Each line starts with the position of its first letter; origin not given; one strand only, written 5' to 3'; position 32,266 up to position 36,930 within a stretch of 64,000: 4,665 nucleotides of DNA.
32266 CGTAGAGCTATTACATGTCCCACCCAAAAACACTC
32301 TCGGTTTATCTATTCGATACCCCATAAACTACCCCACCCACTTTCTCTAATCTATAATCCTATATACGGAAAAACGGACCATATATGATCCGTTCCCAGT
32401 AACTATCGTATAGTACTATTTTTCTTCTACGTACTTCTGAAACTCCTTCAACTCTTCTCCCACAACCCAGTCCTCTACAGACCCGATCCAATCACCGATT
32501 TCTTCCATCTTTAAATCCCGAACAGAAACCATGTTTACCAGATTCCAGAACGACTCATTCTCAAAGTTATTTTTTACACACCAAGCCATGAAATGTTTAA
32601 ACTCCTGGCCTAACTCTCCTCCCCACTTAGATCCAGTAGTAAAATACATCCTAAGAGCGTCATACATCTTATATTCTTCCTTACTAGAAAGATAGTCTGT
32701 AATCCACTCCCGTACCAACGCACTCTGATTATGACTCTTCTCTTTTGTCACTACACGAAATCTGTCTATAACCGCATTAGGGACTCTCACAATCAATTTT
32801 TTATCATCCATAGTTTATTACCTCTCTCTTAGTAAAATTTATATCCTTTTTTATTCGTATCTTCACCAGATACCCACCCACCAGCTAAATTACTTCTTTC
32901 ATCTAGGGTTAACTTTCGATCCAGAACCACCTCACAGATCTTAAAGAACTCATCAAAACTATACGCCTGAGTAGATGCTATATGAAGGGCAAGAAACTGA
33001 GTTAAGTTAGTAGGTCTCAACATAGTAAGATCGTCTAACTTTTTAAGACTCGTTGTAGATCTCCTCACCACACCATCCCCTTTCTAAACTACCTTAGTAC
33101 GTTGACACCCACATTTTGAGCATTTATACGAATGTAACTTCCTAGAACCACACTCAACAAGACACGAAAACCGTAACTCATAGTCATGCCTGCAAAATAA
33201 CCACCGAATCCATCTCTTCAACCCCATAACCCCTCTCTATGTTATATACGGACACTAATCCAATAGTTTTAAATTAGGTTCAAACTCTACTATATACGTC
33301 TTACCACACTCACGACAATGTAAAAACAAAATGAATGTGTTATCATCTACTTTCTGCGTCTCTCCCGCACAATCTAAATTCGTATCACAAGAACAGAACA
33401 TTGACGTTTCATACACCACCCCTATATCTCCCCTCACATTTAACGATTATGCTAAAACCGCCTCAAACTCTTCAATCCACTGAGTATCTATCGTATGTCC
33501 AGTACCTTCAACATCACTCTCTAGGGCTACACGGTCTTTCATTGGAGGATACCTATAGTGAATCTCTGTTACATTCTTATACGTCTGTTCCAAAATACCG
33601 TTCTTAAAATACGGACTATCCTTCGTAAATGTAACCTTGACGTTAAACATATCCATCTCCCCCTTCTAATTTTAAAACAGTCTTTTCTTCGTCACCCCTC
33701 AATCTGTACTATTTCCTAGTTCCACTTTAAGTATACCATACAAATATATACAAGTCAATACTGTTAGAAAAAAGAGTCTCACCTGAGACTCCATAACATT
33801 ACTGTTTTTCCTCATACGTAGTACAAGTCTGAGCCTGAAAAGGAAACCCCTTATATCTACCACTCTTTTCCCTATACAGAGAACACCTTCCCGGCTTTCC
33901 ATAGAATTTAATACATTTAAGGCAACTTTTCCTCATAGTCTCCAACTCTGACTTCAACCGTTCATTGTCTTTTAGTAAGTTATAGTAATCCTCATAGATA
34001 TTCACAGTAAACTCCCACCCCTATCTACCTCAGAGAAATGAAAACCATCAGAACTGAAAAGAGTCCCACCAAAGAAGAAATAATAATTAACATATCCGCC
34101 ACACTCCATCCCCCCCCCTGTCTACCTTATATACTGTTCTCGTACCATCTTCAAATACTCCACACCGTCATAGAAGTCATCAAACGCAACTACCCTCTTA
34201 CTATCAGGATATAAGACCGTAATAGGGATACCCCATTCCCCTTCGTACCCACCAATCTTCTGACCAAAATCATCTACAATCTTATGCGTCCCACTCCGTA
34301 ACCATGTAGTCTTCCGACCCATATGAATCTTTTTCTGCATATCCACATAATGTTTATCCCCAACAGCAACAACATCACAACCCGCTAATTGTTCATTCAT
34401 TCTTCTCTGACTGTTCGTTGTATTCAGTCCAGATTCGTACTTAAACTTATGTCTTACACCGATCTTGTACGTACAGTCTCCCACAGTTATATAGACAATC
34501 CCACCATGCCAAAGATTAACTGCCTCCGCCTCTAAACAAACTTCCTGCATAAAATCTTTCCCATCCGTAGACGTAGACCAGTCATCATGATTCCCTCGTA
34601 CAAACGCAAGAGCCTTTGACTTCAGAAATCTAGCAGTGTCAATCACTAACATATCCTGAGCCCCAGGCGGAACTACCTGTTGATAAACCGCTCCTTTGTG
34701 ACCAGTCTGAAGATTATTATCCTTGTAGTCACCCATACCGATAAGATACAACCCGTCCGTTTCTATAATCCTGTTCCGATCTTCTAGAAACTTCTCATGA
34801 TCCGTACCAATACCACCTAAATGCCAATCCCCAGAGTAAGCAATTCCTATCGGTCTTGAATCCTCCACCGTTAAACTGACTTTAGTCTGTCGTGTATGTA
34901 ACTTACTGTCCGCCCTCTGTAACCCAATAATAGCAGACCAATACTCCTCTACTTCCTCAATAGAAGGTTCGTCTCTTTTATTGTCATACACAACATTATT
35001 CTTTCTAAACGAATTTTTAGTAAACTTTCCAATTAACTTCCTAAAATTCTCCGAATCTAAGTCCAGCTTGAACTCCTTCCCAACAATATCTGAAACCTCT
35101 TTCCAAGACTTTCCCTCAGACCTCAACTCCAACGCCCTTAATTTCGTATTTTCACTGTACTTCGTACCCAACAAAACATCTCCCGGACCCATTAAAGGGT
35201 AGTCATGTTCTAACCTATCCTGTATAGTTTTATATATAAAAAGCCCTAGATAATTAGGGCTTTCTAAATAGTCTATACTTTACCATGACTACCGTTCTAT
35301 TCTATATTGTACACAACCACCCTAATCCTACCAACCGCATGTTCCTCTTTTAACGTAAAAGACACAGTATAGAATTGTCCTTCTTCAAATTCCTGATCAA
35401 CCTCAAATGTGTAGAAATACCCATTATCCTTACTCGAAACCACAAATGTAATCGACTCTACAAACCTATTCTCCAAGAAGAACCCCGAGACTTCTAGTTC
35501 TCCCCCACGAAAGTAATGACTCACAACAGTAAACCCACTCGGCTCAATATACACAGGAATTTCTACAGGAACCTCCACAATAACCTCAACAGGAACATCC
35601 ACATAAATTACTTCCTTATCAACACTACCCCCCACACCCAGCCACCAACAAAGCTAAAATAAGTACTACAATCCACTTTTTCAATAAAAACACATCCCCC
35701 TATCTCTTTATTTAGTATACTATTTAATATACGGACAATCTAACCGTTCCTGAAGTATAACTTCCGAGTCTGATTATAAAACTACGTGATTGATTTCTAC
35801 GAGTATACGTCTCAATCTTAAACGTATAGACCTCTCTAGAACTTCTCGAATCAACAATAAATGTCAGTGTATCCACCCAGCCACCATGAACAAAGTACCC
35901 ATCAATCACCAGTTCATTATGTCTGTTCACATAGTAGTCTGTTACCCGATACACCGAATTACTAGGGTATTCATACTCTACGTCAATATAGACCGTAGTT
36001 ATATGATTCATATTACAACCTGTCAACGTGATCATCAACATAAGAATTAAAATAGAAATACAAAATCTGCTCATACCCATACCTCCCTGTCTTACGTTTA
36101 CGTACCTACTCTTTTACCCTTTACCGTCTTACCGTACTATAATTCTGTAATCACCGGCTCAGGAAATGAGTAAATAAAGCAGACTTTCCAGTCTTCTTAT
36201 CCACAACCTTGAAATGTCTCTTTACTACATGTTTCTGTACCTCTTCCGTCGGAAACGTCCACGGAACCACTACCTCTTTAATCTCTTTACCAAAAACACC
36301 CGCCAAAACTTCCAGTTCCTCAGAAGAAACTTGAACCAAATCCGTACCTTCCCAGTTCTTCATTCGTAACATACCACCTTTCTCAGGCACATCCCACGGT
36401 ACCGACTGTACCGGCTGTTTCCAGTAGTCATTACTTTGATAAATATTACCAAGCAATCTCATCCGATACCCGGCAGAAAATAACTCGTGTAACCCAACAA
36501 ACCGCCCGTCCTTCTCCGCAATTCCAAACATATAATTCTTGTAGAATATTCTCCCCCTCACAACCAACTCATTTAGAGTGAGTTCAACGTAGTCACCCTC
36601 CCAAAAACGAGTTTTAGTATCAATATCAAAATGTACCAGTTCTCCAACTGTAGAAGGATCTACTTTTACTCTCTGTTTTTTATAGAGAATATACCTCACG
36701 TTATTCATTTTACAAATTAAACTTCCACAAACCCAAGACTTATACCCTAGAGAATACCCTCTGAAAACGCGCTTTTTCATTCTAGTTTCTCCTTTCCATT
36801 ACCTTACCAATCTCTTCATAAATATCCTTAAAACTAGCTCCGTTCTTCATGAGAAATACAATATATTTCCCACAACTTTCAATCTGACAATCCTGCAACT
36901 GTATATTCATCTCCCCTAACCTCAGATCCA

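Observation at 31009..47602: Nucleotide/base metabolism with unusual members (PLP ACC-deaminase-fold enzyme, spermidine-synthase-like protein, NDT-like, HD nucleotidase, tdk, dut): possible DNA hypermodification or salvage pathway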

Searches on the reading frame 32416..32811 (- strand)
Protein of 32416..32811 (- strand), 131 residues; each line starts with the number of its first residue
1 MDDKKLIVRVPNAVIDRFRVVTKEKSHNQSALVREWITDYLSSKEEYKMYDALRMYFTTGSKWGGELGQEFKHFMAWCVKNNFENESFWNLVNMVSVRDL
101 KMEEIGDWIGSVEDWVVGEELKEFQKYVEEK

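Call 13: search_protein_families(library=pfam, proteins=[window:32416-32811:-], max_evalue=0.01)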
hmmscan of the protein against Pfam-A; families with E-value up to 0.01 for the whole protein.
window:32416-32811:- (131 aa): 0 families

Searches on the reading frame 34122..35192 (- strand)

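Call 5: search_protein_families(library=pfam, proteins=[window:34122-35192:-], max_evalue=0.1)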
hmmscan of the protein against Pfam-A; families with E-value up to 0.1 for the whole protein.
window:34122-35192:- (356 aa): 2 families
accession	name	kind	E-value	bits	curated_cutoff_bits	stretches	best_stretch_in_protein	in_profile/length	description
PF00149.33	Metallophos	-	0.0061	17.5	21.5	1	118-216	4-101/191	Calcineurin-like phosphoesterase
PF12850.12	Metallophos_2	-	0.03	14.8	27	1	187-288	43-124/154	Calcineurin-like phosphoesterase superfamily domain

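Call 6: search_protein_families(library=phrogs, proteins=[window:34122-35192:-], max_evalue=0.01)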
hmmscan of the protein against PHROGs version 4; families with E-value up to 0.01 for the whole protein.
window:34122-35192:- (356 aa): 2 families
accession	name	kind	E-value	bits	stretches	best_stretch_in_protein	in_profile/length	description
phrog_7339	-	DNA, RNA and nucleotide metabolism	1.8e-42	146.5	1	96-350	10-262/263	DNA repair exonuclease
phrog_1649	-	other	0.00033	20.4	1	112-266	33-165/308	metallo-phosphoesterase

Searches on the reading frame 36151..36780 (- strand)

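Call 5: search_protein_families(library=pfam, proteins=[window:36151-36780:-], max_evalue=0.1)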
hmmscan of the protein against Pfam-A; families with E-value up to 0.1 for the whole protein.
window:36151-36780:- (209 aa): 1 family
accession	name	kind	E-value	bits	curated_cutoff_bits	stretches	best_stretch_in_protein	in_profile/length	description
PF13315.11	DUF4085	-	0.099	12.7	24.1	0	148-197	46-94/205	Protein of unknown function (DUF4085)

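Call 6: search_protein_families(library=phrogs, proteins=[window:36151-36780:-], max_evalue=0.01)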
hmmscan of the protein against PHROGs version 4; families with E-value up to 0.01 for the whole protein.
window:36151-36780:- (209 aa): 2 families
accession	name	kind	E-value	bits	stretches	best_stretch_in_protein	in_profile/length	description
phrog_8684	-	unknown function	3.9e-05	24.7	1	6-100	7-114/164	-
phrog_98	-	unknown function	0.0038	17.7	1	57-118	86-148/208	-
